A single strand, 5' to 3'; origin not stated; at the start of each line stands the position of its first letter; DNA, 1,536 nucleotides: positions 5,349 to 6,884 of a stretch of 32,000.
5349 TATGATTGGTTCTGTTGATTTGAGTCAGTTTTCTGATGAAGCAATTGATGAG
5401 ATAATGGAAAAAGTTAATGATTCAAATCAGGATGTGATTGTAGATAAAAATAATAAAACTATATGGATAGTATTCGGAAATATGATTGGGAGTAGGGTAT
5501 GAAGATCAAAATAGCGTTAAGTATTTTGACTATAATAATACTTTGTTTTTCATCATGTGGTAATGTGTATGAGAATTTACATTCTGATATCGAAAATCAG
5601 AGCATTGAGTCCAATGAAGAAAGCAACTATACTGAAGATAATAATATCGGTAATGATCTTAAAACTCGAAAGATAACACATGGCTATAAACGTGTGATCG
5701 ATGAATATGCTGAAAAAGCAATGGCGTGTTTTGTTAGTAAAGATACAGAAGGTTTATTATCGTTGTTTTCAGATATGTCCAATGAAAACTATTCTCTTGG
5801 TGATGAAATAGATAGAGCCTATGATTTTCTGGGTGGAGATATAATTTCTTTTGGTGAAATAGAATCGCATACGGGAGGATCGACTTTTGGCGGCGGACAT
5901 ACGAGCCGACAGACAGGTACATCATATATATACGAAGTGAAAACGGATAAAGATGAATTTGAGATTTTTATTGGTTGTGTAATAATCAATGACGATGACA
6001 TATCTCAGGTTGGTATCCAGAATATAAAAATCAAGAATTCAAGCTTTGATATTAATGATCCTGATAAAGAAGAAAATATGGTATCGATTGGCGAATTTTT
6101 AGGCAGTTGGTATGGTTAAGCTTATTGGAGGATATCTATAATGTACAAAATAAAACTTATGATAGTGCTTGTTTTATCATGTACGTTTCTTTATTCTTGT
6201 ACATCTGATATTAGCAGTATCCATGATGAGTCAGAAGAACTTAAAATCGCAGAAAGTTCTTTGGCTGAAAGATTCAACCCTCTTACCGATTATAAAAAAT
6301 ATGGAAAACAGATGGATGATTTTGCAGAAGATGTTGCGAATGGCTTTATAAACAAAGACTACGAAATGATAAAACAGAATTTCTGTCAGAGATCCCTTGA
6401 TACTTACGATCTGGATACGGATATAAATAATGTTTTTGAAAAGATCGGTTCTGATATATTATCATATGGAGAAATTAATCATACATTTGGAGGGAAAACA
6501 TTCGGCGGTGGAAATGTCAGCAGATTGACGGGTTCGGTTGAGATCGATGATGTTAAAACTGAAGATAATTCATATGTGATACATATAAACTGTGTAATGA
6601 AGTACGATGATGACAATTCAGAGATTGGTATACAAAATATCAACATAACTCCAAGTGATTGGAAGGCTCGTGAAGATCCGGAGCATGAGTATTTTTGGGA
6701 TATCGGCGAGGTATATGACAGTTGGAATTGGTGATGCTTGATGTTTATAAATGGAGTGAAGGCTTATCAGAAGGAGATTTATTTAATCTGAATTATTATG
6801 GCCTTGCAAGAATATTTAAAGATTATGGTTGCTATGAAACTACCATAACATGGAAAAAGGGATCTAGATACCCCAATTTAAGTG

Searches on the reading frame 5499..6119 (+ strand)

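Call 33: search_protein_families(library=pfam, proteins=[window:5499-6119:+], max_evalue=0.001)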
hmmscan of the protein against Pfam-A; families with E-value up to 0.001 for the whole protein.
window:5499-6119:+ (206 aa): 1 family
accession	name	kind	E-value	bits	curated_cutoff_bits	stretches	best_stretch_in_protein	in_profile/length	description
PF17117.11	DUF5104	-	1.9e-15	57.7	27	1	76-179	4-105/107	Domain of unknown function (DUF5104)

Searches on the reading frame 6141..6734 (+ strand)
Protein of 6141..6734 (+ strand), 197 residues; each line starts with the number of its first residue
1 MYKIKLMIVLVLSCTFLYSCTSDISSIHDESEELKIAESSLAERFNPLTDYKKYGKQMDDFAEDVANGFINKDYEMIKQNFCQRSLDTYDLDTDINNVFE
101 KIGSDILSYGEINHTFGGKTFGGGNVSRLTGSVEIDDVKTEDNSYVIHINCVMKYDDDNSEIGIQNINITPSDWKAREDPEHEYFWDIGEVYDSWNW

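Call 33: search_protein_families(library=pfam, proteins=[window:6141-6734:+], max_evalue=0.001)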
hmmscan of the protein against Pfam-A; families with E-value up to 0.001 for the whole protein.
window:6141-6734:+ (197 aa): 1 family
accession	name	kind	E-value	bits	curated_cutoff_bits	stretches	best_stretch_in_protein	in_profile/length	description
PF17117.11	DUF5104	-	4.1e-07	30.9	27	1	70-170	7-105/107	Domain of unknown function (DUF5104)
